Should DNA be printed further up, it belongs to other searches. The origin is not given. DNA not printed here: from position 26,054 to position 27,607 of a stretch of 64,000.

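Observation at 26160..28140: Complete IS607-type element (TnpA serine recombinase + TnpB) inserted between the fibre module and a block of small genes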

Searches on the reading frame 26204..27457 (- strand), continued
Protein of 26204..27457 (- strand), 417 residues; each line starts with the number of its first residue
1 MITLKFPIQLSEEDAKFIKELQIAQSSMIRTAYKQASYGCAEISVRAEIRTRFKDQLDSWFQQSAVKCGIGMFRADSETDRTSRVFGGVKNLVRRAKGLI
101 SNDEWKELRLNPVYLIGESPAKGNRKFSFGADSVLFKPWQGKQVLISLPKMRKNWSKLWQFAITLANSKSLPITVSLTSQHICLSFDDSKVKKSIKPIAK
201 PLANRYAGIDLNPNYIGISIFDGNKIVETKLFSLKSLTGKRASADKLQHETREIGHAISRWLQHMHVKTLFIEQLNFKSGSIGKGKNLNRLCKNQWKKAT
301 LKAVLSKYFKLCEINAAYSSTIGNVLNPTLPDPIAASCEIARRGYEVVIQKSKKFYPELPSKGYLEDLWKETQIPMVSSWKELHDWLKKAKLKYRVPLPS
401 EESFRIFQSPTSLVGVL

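Call 26: predict_structure(alignment_id=A2)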
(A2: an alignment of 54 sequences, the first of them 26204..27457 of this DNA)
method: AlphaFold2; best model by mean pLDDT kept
length: 417 residues; sequences in the alignment: 54
mean_pLDDT: 89.0   pTM: 0.59
mean pLDDT of the five models: 89.0, 89.0, 88.5, 87.4, 87.4
residues with pLDDT >= 90: 272; 70-90: 115; 50-70: 26; < 50: 4
segments of 3 or more residues with pLDDT < 50: 278-280
pLDDT, mean of each block of 10 residues (from residue 1): 95 97 97 96 96 92 96 95 91 96 94 87 84 93 94 91 89 96 95 77 92 89 94 86 86 93 93 70 52 69 90 90 92 95 92 90 86 82 88 84 88 92
secondary structure, 60 per line:
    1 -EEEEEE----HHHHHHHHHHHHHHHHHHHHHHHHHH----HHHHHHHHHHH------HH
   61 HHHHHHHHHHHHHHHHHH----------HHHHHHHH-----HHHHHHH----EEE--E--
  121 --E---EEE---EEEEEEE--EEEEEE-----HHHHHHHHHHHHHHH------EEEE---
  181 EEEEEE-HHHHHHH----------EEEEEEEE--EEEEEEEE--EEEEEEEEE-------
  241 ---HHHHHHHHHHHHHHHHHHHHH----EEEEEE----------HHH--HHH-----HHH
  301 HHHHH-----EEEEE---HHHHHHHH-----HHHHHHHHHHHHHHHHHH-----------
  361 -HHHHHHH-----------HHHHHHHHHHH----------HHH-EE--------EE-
elements in order: E2-7 H12-37 H42-52 H59-78 H89-96 H102-108 E113-115 E127-129 E133-139 E142-147 H153-167 E174-177 E181-186 H188-194 E205-212 E215-222 E225-233 H244-264 E269-274 H298-305 E311-315 H319-326 H332-349 H362-368 H380-390

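Call 29: fold_search(model_id=the predicted structure, library=pdb)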
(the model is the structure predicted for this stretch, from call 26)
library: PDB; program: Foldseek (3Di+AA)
matches with E <= 10: 986; with E <= 0.001: 51
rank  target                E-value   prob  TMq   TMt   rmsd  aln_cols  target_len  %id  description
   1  7wju_A                1.1e-08  1.00  0.26  0.27  20.0       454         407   10  Cryo-EM structure of the AsCas12f1-sgRNAv1-dsDNA ternary complex (released 2023-01-18)
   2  8axa_A                4.5e-08  1.00  0.29  0.26  19.8       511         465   10  Cryo-EM structure of shCas12k-sgRNA-dsDNA ternary complex (type V-K CRISPR-associated transposon) (released 2024-04-10)
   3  8j12_B                5.0e-08  1.00  0.28  0.30  21.1       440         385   12  Cryo-EM structure of the AsCas12f-sgRNA-target DNA ternary complex (released 2023-09-27)
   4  7n3o_A                6.6e-08  1.00  0.31  0.28  19.7       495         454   12  Cryo-EM structure of the Cas12k-sgRNA complex (released 2021-09-01)
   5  8dzj_A                7.3e-08  1.00  0.27  0.27  20.1       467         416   11  Cryo-EM structure of Acidibacillus sulfuroxidans Cas12f in complex with sgRNA and target DNA (released 2023-07-12)
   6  8j12_A                7.7e-08  1.00  0.27  0.26  20.5       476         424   10  Cryo-EM structure of the AsCas12f-sgRNA-target DNA ternary complex (released 2023-09-27)
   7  8hr5_A                1.1e-07  1.00  0.23  0.21  26.6       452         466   13  Cryo-EM structure of the CnCas12f1-sgRNA-DNA complex (released 2023-09-06)
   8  8j1j_A                1.3e-07  1.00  0.27  0.26  21.9       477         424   11  Cryo-EM structure of the AsCas12f-YHAM-sgRNAS3-5v7-target DNA (released 2023-09-27)
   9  9i8y_A                1.7e-07  1.00  0.28  0.29  19.7       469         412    9  SpCas12Cas12f1 in complex with sgRNA and cognate DNA (released 2025-07-23)
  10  8j3r_B                1.7e-07  1.00  0.26  0.28  20.2       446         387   10  Cryo-EM structure of the AsCas12f-HKRA-sgRNAS3-5v7-target DNA (released 2023-09-27)
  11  8j1j_B                1.9e-07  1.00  0.27  0.28  20.7       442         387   11  Cryo-EM structure of the AsCas12f-YHAM-sgRNAS3-5v7-target DNA (released 2023-09-27)
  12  8rdu_A                1.9e-07  1.00  0.26  0.19  29.3       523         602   11  Conformational Landscape of the Type V-K CRISPR-associated TransposonIntegration Assembly CAST V-K composite map (released 2024-06-19)
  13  9nzq_A                3.2e-07  1.00  0.28  0.28  19.2       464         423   11  Cryo-EM structure of OsCas12f-gRNA-DNA ternary complex. State II (released 2026-04-08)
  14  8j3r_A                3.4e-07  1.00  0.28  0.28  20.0       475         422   11  Cryo-EM structure of the AsCas12f-HKRA-sgRNAS3-5v7-target DNA (released 2023-09-27)
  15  9nzq_B                3.6e-07  1.00  0.27  0.33  19.6       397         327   11  Cryo-EM structure of OsCas12f-gRNA-DNA ternary complex. State II (released 2026-04-08)
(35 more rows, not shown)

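Call 38: find_related_loci(query=A2, collection=viral_contigs, flank=5000)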
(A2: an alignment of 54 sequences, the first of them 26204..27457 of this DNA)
Query A2 (417 aa) in viral_contigs; peptide patterns used: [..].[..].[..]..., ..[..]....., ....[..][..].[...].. (x = any residue, [..] = any of these).
124 stretches matched a pattern; 66 encode a relative of the query (tblastn E <= 1e-3); 63 distinct loci.
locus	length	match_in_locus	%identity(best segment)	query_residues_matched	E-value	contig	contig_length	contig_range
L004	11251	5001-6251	68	1-417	0e+0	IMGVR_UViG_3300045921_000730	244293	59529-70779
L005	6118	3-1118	69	46-417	4e-179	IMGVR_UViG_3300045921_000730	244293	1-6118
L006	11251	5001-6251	68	1-417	0e+0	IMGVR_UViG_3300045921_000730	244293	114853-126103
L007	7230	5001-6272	45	1-417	1e-112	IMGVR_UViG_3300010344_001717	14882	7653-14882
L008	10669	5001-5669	70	195-417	9e-107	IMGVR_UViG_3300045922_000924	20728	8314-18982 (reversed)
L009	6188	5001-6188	42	1-396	2e-93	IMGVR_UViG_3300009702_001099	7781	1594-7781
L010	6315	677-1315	64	206-417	1e-91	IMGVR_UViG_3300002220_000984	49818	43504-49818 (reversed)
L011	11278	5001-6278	38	3-416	1e-63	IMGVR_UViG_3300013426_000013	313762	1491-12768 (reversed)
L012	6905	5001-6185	34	18-415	1e-60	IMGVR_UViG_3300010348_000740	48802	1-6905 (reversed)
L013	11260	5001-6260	33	1-408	4e-59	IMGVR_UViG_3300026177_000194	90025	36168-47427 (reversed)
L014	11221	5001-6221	36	1-398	3e-59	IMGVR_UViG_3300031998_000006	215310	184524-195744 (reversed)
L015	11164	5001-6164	36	26-400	7e-59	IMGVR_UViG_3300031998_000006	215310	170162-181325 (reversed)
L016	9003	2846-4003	35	26-398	1e-58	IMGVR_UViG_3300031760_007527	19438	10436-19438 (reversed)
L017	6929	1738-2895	37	26-398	4e-58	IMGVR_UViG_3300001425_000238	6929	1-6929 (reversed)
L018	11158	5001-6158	36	26-398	6e-58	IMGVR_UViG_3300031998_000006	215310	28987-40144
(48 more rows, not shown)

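Call 45: find_related_loci(query=A2, collection=genome_contigs, flank=4000)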
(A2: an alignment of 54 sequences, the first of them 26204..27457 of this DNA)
Query A2 (417 aa) in genome_contigs; peptide patterns used: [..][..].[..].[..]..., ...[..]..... (x = any residue, [..] = any of these).
21 stretches matched a pattern; 3 encode a relative of the query (tblastn E <= 1e-3); 3 distinct loci.
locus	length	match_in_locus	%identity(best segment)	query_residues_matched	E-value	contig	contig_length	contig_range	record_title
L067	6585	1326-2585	65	1-417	0e+0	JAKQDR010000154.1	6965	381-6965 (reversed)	MAG: bacterium isolate USDE_maxbin.060 k141_300653, whole genome shotgun sequence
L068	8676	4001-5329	31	1-414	1e-48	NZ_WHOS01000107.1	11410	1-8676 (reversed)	Azospirillum melinis strain TMCY0552 NODE_107_length_11411_cov_66.821669_1-11411, whole genome shotgun sequence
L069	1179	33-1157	28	85-392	1e-32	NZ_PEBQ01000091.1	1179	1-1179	Acetobacter pomorum strain LHT 2458 NODE_139_length_1179_cov_101.472022, whole genome shotgun sequence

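Call 46: find_related_loci(query=A2, collection=metagenome_contigs, flank=3000)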
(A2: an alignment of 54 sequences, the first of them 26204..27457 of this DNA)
Query A2 (417 aa) in metagenome_contigs; peptide patterns used: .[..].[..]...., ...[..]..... (x = any residue, [..] = any of these).
311 stretches matched a pattern; 194 encode a relative of the query (tblastn E <= 1e-3); the best 80 are kept; 78 distinct loci.
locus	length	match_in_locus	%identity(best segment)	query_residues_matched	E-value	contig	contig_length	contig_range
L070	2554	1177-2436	65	1-417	0e+0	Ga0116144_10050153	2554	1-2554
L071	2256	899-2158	64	1-417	0e+0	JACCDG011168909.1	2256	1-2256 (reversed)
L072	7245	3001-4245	59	1-416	2e-168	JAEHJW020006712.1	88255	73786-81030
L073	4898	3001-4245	59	1-416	1e-169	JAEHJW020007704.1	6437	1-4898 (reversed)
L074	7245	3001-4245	59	1-416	1e-167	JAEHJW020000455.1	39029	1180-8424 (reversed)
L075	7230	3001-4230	54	1-414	4e-152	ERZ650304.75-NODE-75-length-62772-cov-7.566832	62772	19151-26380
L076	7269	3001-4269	50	1-417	1e-130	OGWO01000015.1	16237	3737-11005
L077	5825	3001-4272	48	1-417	5e-125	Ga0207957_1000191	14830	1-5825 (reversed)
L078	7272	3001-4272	48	1-417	5e-125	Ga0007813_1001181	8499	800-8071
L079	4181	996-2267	45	1-417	4e-114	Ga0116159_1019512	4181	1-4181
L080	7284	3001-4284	46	1-417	7e-113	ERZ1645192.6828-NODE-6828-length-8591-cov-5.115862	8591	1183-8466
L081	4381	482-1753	45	1-417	7e-114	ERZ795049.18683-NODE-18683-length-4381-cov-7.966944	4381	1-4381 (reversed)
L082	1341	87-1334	43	1-417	2e-121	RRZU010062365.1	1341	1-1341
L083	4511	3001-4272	46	1-417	1e-110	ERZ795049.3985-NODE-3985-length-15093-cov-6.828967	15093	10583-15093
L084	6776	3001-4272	46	1-417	1e-110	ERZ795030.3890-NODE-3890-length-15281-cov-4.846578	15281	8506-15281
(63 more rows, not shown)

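Call 87: search_protein_representatives(alignment_id=A2)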
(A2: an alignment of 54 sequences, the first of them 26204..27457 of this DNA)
Query: 54 sequences, 416 profile positions. Proteins with E-value up to 0.001 (for the whole library): 1472; up to 1e-10: 995; up to 1e-30: 515. The best 150 are listed.
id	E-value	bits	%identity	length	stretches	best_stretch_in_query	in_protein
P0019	1.6e-192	656.4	-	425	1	1-415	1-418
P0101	3.9e-182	622.1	-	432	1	1-416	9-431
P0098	1.3e-163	561.2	-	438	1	1-414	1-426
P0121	4.0e-152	523.3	-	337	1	83-416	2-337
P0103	2.2e-140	484.6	-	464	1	14-415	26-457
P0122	1.5e-138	478.6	-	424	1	1-413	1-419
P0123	2.0e-133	461.7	-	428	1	1-405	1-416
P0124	1.4e-126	439.1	-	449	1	1-414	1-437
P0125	1.1e-125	436.2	-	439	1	1-414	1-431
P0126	5.3e-123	427.3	-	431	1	1-415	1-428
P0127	7.1e-120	417.1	-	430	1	1-414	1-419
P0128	2.4e-118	412.0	-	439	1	1-415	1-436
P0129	2.0e-117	409.0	-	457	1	2-406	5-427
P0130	3.7e-117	408.1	-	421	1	1-415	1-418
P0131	2.6e-115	402.0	-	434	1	1-415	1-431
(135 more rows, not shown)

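Call 89: search_protein_families(library=pfam, alignment_id=A7, max_evalue=0.01)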
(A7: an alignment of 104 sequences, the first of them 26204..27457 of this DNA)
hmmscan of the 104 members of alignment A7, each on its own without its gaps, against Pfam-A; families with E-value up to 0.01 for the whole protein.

A. member 1, window:26204-27457:- (417 aa): 0 families

B. families by the number of members that match (of 104 scanned): 16 families
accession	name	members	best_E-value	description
PF07282.18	Cas12f1-like_TNB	3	0.0033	Cas12f1-like, TNB domain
PF18861.7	PTP_tm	1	0.00037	TM proximal of protein tyrosine phosphatase, receptor type J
PF11616.13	EZH2_WD-Binding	1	0.00061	WD repeat binding protein EZH2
PF01425.27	Amidase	1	0.0011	Amidase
PF09286.16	Pro-kuma_activ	1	0.0019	Pro-kumamolisin, activation domain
PF00861.27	Ribosomal_L18p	1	0.002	Ribosomal L18 of archaea, bacteria, mitoch. and chloroplast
PF12194.14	Ste5_C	1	0.0025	Protein kinase Fus3-binding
PF22261.3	GPR128_GAIN_subdom_B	1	0.0027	GPR128 GAIN subdomain B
PF22433.2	MtxA_IG-like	1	0.0033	Magnetotaxis protein MtxA, Immunoglobulin-like domain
PF12774.13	AAA_6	1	0.0033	Hydrolytic ATP binding site of dynein motor region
PF02768.20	DNA_pol3_beta_3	1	0.0033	DNA polymerase III beta subunit, C-terminal domain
PF12479.13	DUF3698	1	0.0049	Protein of unknown function (DUF3698)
PF25556.1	SET_TTL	1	0.0058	Tubulin tyrosine ligase SET-like domain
PF22947.2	ULD_3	1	0.0078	Leucine--tRNA ligase, ubiquitin-like domain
PF10336.14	DUF2420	1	0.0086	Protein of unknown function (DUF2420)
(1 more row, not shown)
